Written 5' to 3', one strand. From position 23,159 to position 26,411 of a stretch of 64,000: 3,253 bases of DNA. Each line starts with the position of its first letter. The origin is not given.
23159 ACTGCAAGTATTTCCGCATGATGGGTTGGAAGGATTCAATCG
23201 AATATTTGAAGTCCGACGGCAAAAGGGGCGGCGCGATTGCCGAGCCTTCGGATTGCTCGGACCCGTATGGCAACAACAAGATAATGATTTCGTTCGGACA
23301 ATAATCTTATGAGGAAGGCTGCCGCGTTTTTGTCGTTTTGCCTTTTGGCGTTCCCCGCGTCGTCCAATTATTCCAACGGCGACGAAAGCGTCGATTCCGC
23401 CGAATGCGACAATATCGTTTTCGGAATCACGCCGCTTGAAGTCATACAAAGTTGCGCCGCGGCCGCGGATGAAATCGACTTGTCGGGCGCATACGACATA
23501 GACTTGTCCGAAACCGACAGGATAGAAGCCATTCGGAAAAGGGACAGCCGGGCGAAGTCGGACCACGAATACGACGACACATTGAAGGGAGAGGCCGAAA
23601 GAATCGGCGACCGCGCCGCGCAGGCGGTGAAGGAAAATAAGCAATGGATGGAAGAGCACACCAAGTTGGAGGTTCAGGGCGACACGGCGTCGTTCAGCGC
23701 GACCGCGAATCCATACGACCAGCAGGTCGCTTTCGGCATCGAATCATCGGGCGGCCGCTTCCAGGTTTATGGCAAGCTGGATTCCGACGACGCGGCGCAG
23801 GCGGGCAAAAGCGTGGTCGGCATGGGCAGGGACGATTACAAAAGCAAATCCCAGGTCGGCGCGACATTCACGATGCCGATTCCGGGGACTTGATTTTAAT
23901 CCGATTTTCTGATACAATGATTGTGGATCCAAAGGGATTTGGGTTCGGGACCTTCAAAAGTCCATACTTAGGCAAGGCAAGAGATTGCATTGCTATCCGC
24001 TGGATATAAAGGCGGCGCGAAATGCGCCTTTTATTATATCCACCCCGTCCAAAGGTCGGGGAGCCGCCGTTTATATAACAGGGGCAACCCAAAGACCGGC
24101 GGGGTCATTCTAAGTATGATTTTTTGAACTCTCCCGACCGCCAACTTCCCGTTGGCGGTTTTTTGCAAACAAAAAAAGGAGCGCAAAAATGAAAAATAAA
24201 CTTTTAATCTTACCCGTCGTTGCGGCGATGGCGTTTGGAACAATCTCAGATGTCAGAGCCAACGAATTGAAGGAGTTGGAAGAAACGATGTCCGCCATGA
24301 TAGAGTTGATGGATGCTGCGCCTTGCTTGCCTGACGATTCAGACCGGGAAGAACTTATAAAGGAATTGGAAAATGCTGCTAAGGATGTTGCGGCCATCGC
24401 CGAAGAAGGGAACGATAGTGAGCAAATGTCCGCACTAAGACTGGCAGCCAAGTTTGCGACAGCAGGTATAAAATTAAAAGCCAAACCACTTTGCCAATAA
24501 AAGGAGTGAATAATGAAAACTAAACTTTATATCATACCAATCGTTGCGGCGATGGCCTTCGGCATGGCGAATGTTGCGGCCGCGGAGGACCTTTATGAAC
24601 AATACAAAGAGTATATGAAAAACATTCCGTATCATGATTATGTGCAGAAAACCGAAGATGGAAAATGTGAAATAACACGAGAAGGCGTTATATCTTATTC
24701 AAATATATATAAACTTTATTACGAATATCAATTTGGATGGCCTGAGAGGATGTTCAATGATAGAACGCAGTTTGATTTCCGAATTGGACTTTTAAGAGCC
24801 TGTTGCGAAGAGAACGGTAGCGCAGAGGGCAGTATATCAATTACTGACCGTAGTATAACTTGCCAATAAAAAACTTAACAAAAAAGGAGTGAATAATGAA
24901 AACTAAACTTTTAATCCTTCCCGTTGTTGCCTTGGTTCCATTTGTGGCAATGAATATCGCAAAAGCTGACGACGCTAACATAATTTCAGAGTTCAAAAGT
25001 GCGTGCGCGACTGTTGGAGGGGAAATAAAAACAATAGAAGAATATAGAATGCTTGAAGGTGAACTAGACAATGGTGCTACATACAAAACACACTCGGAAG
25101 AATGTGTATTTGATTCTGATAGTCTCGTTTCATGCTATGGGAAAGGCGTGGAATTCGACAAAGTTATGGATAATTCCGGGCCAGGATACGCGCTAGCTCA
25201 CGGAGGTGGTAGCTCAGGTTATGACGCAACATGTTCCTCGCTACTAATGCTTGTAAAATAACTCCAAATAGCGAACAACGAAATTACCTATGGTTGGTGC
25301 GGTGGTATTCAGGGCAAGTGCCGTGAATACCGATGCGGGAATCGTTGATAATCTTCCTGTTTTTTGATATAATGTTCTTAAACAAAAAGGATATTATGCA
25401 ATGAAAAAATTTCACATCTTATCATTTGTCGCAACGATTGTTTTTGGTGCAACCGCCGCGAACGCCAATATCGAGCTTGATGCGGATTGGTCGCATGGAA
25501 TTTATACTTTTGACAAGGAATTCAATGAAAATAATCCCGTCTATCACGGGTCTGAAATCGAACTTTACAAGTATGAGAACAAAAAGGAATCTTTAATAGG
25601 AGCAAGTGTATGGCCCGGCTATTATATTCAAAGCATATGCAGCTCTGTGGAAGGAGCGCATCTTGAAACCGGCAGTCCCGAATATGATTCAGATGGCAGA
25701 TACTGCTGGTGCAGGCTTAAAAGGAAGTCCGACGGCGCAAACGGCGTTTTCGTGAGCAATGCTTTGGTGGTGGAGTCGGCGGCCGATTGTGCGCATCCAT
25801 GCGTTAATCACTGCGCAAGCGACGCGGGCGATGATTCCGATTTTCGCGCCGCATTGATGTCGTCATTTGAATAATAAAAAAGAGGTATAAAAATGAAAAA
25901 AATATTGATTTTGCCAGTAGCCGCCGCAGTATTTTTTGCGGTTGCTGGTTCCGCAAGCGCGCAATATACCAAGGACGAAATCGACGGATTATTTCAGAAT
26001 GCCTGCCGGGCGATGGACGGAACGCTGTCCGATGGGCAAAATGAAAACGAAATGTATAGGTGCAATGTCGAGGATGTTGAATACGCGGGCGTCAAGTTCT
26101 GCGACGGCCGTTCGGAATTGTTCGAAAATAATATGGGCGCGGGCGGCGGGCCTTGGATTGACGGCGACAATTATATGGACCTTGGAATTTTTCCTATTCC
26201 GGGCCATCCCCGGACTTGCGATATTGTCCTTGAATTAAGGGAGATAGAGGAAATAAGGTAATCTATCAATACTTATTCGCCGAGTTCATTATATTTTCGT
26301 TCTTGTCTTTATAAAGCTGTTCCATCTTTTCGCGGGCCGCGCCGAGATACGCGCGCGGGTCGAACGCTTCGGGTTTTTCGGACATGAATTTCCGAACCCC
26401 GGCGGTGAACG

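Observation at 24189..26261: Tandem array of five small secreted paralogs with conserved signal peptides and divergent mature domains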

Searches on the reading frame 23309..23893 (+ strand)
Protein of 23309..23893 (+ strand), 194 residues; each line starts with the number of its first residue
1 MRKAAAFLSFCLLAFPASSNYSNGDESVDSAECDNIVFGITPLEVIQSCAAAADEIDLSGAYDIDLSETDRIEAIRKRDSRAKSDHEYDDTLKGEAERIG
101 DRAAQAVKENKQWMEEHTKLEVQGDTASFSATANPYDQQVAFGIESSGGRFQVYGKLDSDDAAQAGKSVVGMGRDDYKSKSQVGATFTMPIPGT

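Call 5: search_protein_families(library=pfam, proteins=[window:23309-23893:+], max_evalue=1)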
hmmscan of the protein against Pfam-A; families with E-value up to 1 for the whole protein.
window:23309-23893:+ (194 aa): 0 families

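Call 41: search_protein_families(library=ncbifam, proteins=[window:23309-23893:+], max_evalue=1)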
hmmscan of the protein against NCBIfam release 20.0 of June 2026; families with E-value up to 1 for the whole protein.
window:23309-23893:+ (194 aa): 0 families

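Call 42: search_protein_families(library=phrogs, proteins=[window:23309-23893:+], max_evalue=0.1)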
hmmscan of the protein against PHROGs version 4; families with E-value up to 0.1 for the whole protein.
window:23309-23893:+ (194 aa): 1 family
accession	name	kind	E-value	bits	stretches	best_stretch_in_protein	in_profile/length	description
phrog_4638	-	head and packaging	0.028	15.5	1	70-120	47-95/189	head scaffolding protein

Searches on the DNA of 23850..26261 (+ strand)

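Call 11: search_rna_families(source=window, start=23850, end=24260, threshold=evalue, max_evalue=10, show_alignments=2)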
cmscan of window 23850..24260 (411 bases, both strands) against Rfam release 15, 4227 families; matches with E-value up to 10: 7.
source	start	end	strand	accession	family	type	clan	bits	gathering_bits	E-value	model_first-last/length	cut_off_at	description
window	24054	24147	+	RF02221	sRNA-Xcc1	Gene; sRNA;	-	40.2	53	9e-06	1-87/87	no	sRNA-Xcc1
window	24051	24110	-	RF02802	PyrR204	Gene; snRNA; snoRNA; HACA-box;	-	14.5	71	3.4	1-57/57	no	Pyrobaculum sRNA 204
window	24090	24165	+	RF02631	Hrs13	Gene; sRNA;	-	14.1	52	0.79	1-82/82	no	Hfq-regulated sRNA 13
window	23867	23922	+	RF02523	ROSE_3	Cis-reg; thermoregulator;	-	12.7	43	5.5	1-69/69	no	Repression of heat shock gene expression (ROSE) element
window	23981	24032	+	RF02596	cyano_het_sRNA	Gene; sRNA;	-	12.6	35.7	8.3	1-56/56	no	Cyanobacteria heterocyst sRNA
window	23948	24036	-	RF01906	HOTAIR_3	Gene; lncRNA;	-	12.3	80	2.5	1-98/98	no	HOTAIR conserved region 3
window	23931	23946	+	RF02129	GNAS-AS1_3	Gene; lncRNA;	-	11.2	42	5.5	1-38/38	no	GNAS antisense RNA 1 conserved region 3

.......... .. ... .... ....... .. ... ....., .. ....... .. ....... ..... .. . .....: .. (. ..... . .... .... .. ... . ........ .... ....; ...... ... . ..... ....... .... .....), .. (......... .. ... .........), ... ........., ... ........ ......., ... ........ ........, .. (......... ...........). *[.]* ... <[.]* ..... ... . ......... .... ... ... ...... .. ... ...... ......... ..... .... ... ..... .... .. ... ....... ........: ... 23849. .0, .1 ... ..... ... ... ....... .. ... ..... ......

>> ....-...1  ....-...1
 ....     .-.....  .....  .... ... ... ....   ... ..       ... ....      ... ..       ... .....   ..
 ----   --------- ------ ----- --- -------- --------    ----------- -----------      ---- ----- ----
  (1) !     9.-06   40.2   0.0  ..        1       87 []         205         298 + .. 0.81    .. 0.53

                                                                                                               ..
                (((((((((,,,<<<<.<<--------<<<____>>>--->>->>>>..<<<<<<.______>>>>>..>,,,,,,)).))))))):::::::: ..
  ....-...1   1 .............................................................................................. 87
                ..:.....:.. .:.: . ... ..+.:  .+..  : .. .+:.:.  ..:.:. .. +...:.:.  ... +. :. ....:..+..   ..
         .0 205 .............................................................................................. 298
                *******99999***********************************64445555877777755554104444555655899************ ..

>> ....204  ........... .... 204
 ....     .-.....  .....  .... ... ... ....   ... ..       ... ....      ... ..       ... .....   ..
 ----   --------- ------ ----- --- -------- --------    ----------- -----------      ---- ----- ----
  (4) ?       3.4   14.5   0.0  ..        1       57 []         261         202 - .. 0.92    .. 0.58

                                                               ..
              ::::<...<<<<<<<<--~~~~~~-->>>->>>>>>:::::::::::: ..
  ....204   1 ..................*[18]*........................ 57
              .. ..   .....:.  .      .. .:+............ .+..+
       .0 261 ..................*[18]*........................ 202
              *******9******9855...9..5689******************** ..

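Call 78: search_dna_similar(query=window:24189-26261:+, collection=plasmids, mode=distant, max_rows=5)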
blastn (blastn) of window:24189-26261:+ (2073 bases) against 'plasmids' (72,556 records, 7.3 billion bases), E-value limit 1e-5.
No match.

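Call 79: search_dna_similar(query=window:24189-26261:+, collection=phages, mode=distant, max_rows=5)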
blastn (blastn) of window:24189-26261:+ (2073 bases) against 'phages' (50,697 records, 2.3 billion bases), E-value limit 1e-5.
No match.

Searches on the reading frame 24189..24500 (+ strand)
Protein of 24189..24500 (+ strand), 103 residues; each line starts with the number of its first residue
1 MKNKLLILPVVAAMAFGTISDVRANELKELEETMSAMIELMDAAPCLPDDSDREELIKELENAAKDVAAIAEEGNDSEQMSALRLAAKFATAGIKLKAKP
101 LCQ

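Call 5: search_protein_families(library=pfam, proteins=[window:24189-24500:+], max_evalue=1)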
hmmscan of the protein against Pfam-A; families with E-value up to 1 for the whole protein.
window:24189-24500:+ (103 aa): 4 families
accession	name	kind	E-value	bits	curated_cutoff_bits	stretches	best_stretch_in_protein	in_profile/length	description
PF21809.3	Glyco_hydro_84_hel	-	0.036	14.5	27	1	23-90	23-87/131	Bacterial GH84, post-catalytic domain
PF07766.19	LETM1_RBD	-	0.04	13.9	25.3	1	32-88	131-187/229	LETM1-like, RBD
PF10486.14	PI3K_1B_p101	-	0.091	11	23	1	23-83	215-277/861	Phosphoinositide 3-kinase gamma adapter protein p101 subunit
PF07072.16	ZapD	-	0.2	11.8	27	0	37-84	26-74/210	Cell division protein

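Call 27: list_cluster_members(proteins=[window:24189-24500:+, window:24513-24869:+, window:24896-25261:+, window:25401-25874:+, window:25893-26261:+, window:22825-23304:+, window:23309-23893:+])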
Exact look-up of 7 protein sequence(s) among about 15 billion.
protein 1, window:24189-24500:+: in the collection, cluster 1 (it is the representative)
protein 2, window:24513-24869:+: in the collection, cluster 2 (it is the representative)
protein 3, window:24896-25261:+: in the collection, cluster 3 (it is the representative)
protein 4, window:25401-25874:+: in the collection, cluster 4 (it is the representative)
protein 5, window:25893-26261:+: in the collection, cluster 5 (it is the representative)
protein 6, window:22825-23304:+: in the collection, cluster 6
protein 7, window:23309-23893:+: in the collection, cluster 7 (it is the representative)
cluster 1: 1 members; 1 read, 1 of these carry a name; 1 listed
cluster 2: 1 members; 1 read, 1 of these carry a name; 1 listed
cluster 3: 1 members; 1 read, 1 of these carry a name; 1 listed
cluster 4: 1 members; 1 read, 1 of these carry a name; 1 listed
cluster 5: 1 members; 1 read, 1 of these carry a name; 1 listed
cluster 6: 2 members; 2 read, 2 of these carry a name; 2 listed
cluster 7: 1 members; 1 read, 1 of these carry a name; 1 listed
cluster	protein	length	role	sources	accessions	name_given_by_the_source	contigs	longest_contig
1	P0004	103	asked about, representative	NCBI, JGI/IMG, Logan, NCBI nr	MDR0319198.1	MAG: hypothetical protein LBH81_00455 [Rickettsiales bacterium] | hypothetical protein | hypothetical protein [Rickettsiales bacterium]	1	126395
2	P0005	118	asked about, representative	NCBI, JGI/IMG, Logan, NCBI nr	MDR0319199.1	MAG: hypothetical protein LBH81_00460 [Rickettsiales bacterium] | hypothetical protein | hypothetical protein [Rickettsiales bacterium]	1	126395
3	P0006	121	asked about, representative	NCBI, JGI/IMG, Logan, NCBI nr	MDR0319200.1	MAG: hypothetical protein LBH81_00465 [Rickettsiales bacterium] | hypothetical protein | hypothetical protein [Rickettsiales bacterium]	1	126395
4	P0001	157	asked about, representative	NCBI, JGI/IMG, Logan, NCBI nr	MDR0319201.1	MAG: hypothetical protein LBH81_00470 [Rickettsiales bacterium] | hypothetical protein | hypothetical protein [Rickettsiales bacterium]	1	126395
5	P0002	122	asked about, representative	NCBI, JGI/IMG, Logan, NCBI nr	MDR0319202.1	MAG: hypothetical protein LBH81_00475 [Rickettsiales bacterium] | hypothetical protein | hypothetical protein [Rickettsiales bacterium]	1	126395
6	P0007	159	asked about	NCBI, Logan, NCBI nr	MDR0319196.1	MAG: type II secretion system GspH family protein [Rickettsiales bacterium] | type II secretion system GspH family protein [Rickettsiales bacterium]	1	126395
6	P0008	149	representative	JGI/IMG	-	competence protein ComGC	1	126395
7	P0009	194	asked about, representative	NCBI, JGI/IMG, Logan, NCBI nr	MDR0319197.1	MAG: hypothetical protein LBH81_00450 [Rickettsiales bacterium] | hypothetical protein | hypothetical protein [Rickettsiales bacterium]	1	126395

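Call 41: search_protein_families(library=ncbifam, proteins=[window:24189-24500:+], max_evalue=1)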
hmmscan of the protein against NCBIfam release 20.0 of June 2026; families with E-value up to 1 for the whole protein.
window:24189-24500:+ (103 aa): 1 family
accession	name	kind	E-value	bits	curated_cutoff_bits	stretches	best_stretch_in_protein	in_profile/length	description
NF052374.1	HopndTporHpnN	equivalog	0.092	10.8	1100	1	19-90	539-609/858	hopanoid transporter HpnN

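Call 42: search_protein_families(library=phrogs, proteins=[window:24189-24500:+], max_evalue=0.1)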
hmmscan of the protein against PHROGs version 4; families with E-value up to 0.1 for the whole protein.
window:24189-24500:+ (103 aa): 0 families

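Call 84: find_related_loci(query=window:24189-24500:+, collection=viral_contigs, flank=3000)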
Query window:24189-24500:+ (103 aa) in viral_contigs; peptide patterns used: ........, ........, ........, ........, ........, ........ (x = any residue, [..] = any of these).
117 stretches matched a pattern, but none encodes a relative of the query by tblastn (E <= 1e-3).

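Call 95: search_solved_structures(query=window:24189-24500:+, max_evalue=1)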
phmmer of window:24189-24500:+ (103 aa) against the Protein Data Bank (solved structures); distinct sequences matched with E-value up to 1: 2.
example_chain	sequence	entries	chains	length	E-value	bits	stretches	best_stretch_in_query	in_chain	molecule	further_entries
3jqh_A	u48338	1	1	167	0.094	16.7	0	26-62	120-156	C-type lectin domain family 4 member M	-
8jmv_A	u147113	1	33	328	0.69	14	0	26-73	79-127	Flagella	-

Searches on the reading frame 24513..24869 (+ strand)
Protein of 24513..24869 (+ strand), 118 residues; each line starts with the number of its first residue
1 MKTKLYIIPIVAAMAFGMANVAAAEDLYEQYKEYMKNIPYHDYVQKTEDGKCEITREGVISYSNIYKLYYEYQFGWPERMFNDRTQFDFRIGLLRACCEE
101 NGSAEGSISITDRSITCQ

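Call 5: search_protein_families(library=pfam, proteins=[window:24513-24869:+], max_evalue=1)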
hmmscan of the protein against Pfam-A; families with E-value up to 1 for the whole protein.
window:24513-24869:+ (118 aa): 0 families

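Call 41: search_protein_families(library=ncbifam, proteins=[window:24513-24869:+], max_evalue=1)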
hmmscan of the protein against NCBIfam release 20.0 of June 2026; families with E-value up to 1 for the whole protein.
window:24513-24869:+ (118 aa): 2 families
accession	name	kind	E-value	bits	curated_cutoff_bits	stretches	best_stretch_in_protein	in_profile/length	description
NF051477.1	YmfI_phage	equivalog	0.014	15.9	140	1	24-66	14-57/89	YmfI family phage protein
NF058558.2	AmldFbnFapC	equivalog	0.19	11.4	195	1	1-29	1-29/321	amyloid-like fimbrin subunit FapC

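Call 42: search_protein_families(library=phrogs, proteins=[window:24513-24869:+], max_evalue=0.1)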
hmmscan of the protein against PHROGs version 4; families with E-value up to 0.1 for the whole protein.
window:24513-24869:+ (118 aa): 1 family
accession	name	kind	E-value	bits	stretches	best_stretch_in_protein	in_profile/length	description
phrog_24138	-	unknown function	0.031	14.5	1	21-84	230-294/347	-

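Call 85: find_related_loci(query=window:24513-24869:+, collection=viral_contigs, flank=3000)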
Query window:24513-24869:+ (118 aa) in viral_contigs; peptide patterns used: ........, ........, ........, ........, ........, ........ (x = any residue, [..] = any of these).
8 stretches matched a pattern, but none encodes a relative of the query by tblastn (E <= 1e-3).

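Call 96: search_solved_structures(query=window:24513-24869:+, max_evalue=1)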
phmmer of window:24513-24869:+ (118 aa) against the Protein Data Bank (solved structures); distinct sequences matched with E-value up to 1: 0.
